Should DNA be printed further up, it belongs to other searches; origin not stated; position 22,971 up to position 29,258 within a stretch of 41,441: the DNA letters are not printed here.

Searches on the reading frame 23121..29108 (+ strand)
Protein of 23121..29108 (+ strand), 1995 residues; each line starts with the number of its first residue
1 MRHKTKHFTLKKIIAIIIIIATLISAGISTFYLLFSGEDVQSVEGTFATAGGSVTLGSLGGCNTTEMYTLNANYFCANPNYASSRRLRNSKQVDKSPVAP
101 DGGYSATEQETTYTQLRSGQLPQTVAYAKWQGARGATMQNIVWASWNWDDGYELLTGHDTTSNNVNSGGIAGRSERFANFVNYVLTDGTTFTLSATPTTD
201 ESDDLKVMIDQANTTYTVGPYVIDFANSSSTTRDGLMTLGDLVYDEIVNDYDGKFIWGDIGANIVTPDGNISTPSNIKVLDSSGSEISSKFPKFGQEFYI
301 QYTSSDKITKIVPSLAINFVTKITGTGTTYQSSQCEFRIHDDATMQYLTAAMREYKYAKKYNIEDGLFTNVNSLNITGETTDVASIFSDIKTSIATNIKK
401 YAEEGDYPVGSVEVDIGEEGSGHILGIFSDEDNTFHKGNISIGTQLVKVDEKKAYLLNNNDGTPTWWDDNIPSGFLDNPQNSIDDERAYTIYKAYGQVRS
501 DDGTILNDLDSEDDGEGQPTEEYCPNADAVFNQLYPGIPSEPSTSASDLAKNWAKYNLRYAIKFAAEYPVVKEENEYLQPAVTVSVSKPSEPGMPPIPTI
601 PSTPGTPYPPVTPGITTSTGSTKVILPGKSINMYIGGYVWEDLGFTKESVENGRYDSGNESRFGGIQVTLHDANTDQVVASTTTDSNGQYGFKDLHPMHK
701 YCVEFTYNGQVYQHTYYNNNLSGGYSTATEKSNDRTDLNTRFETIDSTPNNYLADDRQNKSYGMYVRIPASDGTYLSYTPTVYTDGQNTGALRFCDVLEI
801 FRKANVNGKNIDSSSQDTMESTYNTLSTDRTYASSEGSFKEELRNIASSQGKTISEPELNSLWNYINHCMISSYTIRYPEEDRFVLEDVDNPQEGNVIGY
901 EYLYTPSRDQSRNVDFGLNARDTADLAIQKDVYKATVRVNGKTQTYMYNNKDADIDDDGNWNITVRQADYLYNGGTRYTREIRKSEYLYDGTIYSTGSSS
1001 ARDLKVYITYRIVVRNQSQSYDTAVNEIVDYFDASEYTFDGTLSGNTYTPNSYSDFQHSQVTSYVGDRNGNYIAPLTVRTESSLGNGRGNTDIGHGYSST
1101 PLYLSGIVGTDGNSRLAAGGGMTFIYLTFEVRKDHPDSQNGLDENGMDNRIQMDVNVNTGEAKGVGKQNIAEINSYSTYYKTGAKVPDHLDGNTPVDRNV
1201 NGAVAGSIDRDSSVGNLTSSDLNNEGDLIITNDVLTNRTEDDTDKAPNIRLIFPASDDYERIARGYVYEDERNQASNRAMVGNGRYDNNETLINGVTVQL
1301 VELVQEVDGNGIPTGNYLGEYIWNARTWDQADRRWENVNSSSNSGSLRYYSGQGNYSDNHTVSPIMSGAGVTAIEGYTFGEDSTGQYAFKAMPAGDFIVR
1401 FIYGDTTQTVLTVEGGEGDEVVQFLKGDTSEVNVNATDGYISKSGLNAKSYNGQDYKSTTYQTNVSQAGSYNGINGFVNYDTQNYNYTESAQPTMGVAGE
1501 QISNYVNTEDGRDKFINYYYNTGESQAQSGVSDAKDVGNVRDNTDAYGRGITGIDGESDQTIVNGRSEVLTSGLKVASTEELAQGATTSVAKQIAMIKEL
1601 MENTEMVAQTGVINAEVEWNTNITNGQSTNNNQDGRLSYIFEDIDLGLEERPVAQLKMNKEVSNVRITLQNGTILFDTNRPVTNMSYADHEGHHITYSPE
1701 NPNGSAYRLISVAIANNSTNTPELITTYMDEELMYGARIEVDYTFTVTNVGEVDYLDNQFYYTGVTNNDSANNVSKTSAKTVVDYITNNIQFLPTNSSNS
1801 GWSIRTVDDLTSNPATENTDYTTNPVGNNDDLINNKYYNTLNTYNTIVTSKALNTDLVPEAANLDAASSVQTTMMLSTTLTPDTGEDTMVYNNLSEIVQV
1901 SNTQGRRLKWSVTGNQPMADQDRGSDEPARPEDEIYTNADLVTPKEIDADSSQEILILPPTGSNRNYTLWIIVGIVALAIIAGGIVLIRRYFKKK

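Call 26: search_protein_families(library=pfam, proteins=[window:23121-29108:+])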
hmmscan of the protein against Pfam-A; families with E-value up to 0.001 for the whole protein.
window:23121-29108:+ (1995 aa): 2 families
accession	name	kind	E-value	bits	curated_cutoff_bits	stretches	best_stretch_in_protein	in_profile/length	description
PF17210.9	SdrD_B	-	9.7e-11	42.3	29.7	1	635-720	3-78/112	SdrD B-like domain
PF13620.12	CarboxypepD_reg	-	8.1e-07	29.7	32.3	1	663-710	14-59/82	Carboxypeptidase regulatory-like domain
